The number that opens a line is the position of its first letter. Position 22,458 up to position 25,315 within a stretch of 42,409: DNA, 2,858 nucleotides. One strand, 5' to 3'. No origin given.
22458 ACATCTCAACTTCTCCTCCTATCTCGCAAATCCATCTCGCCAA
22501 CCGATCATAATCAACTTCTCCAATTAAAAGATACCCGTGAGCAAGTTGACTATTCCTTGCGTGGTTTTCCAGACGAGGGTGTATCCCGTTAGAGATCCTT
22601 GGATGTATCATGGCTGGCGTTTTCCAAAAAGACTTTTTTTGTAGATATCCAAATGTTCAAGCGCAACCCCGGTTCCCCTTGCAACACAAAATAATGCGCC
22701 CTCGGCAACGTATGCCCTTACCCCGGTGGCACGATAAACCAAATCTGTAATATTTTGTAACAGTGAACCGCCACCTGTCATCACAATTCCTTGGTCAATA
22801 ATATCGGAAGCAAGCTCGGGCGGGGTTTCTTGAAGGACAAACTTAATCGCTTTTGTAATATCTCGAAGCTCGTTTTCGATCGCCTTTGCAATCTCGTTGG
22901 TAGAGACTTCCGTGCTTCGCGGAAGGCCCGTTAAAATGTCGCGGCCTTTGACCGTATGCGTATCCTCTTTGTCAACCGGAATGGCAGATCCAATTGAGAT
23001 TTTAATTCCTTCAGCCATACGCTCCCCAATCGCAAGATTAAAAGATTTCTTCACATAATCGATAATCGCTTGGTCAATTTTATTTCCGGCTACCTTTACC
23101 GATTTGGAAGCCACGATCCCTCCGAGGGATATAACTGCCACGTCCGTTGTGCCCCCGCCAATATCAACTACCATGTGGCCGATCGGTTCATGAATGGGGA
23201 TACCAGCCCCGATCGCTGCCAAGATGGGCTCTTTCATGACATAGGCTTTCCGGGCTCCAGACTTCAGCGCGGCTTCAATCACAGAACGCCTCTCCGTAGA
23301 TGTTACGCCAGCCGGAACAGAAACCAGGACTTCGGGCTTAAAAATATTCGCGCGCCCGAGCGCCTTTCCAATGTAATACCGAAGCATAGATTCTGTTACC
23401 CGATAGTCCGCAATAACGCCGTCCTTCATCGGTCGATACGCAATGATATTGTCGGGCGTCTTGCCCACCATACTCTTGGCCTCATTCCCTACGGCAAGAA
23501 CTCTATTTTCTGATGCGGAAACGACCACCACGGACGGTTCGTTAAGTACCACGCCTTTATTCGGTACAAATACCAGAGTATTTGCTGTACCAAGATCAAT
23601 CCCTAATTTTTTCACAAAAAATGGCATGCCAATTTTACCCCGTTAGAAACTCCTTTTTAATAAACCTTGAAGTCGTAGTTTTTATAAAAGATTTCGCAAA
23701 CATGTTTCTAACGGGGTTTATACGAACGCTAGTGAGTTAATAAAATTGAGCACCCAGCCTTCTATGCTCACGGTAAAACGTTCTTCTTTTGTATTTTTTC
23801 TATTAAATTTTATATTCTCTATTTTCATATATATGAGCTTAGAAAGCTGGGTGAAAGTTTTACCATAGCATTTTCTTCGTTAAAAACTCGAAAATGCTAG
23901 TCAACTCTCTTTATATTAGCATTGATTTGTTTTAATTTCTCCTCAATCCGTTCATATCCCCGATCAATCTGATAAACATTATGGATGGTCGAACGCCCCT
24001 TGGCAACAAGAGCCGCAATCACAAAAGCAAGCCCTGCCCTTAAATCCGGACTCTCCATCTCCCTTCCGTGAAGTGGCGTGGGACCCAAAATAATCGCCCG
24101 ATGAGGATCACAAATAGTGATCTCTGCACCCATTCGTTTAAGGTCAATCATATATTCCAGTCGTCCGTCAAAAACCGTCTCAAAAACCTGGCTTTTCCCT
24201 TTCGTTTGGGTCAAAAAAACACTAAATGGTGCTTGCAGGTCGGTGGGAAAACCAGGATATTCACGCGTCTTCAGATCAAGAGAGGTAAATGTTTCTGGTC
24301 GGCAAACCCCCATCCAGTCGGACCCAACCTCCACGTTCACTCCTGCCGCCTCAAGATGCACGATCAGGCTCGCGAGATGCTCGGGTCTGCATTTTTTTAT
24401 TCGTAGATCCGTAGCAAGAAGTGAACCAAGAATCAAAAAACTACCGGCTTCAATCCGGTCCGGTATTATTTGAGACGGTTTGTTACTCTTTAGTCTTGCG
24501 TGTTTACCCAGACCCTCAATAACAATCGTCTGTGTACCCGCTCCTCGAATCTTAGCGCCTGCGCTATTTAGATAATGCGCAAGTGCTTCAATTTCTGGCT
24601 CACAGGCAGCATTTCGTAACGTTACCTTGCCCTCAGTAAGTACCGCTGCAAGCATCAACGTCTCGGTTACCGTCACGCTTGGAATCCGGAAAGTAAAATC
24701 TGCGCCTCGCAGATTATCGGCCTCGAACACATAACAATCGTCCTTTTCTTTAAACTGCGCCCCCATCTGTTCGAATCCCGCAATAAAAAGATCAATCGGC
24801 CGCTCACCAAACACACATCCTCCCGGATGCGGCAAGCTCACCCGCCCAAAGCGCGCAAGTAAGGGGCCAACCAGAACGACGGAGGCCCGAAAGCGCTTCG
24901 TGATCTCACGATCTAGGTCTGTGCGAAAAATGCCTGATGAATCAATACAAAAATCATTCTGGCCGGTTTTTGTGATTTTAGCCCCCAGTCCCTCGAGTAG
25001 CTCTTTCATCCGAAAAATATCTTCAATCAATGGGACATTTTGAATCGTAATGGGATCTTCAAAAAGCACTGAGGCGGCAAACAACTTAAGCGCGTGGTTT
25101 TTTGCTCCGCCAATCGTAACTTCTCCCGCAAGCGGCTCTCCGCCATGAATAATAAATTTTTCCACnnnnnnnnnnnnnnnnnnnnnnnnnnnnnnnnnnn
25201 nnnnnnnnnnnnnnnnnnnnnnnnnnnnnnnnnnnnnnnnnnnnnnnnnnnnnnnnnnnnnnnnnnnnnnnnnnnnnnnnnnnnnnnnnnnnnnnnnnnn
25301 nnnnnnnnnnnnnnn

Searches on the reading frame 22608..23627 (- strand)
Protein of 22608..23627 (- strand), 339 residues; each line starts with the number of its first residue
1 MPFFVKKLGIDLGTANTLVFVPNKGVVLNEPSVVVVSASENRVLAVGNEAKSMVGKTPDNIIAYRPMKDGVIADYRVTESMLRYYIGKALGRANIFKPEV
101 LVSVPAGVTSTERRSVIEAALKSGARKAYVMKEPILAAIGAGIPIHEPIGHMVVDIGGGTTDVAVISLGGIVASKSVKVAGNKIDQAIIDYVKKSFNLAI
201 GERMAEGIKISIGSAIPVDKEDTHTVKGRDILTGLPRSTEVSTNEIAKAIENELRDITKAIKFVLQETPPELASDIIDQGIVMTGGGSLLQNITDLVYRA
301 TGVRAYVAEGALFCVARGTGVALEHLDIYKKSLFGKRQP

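Call 56: search_protein_families(library=pfam, proteins=[window:22608-23627:-], max_evalue=0.00001)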
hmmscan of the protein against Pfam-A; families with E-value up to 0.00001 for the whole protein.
window:22608-23627:- (339 aa): 4 families
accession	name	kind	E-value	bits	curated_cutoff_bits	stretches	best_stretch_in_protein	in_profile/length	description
PF06723.19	MreB_Mbl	-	1.2e-132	442.1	27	1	6-329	2-325/327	MreB/Mbl protein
PF14450.12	FtsA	-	2.6e-14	54.1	31.8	1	152-309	1-111/127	Cell division protein FtsA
PF00022.25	Actin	-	1e-12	47.8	27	1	31-194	31-189/410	Actin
PF00012.26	HSP70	-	1.1e-09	37.6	20.6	1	99-198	135-240/599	Hsp70 protein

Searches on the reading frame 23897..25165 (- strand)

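Call 56: search_protein_families(library=pfam, proteins=[window:23897-25165:-], max_evalue=0.00001)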
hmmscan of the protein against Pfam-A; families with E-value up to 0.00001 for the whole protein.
window:23897-25165:- (422 aa): 1 family
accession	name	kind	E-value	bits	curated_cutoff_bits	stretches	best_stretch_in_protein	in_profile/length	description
PF00275.25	EPSP_synthase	-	1.1e-78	265.3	22.8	1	7-411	2-417/417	EPSP synthase (3-phosphoshikimate 1-carboxyvinyltransferase)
